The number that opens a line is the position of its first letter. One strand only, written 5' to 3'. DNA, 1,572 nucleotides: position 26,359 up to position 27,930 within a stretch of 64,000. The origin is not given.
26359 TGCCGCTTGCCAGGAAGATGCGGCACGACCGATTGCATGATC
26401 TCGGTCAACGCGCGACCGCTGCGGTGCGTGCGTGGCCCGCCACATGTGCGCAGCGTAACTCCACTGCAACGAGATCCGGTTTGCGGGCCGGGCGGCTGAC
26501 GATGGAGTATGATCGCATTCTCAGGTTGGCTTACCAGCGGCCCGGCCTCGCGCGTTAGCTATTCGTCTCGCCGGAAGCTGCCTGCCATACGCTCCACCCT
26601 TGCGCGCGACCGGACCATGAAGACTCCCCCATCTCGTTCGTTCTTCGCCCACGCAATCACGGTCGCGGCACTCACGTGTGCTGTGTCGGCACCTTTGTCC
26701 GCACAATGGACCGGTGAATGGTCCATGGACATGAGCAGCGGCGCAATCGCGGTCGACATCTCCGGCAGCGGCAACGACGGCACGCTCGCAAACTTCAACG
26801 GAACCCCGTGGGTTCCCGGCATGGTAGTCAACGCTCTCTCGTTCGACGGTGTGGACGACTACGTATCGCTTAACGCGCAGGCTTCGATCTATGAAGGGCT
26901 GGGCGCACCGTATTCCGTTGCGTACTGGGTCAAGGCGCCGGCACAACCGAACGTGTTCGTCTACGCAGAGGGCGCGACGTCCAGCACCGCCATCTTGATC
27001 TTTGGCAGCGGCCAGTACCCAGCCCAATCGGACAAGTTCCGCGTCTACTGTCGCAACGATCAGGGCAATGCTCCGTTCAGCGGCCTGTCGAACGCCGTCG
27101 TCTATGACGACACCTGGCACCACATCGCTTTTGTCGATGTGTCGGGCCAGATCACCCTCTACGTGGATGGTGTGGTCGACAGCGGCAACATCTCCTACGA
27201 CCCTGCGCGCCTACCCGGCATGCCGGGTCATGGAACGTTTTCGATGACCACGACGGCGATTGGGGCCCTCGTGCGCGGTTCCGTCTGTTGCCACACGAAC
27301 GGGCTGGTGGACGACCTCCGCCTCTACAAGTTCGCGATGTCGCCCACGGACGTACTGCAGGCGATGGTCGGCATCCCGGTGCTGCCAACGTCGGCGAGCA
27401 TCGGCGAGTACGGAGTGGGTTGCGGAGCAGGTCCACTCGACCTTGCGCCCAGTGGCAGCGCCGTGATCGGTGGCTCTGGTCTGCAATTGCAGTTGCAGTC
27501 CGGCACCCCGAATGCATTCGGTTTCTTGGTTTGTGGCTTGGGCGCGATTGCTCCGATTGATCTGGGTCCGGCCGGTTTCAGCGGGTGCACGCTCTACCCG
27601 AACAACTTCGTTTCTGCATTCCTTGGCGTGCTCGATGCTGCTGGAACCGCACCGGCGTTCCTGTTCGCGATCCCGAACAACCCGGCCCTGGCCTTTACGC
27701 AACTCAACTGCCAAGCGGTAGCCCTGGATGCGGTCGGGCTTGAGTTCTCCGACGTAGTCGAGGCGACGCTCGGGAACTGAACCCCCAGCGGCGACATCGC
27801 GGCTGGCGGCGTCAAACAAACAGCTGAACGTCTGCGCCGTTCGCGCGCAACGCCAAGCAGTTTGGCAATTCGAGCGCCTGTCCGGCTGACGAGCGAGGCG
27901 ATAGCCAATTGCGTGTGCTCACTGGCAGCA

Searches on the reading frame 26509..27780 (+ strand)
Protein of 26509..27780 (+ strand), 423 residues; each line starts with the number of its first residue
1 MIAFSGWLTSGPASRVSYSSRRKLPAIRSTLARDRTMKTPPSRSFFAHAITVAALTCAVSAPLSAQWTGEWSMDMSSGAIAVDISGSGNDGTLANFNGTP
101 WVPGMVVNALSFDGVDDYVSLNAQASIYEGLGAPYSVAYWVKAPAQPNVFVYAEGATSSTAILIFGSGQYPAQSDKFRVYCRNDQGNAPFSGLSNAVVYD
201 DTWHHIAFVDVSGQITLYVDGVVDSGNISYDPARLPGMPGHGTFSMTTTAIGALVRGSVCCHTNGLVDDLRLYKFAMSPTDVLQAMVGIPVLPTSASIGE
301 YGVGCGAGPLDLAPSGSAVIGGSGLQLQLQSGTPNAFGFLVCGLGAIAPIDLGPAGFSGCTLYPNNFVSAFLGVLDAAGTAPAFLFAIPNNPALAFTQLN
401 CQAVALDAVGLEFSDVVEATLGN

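Call 14: search_protein_families(library=pfam, proteins=[window:26509-27780:+], max_evalue=0.001)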
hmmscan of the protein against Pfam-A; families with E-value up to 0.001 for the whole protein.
window:26509-27780:+ (423 aa): 1 family
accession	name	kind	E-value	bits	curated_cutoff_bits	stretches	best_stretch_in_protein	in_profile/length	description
PF13385.13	Laminin_G_3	-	2.4e-16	60.7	27.6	1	113-282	1-150/151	Concanavalin A-like lectin/glucanases superfamily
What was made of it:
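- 26509..27780 (+): Divergently transcribed LamG (Laminin_G_3) protein. The true start is probably the Met at about 26614. Pfam 2.4e-16 (call 14).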
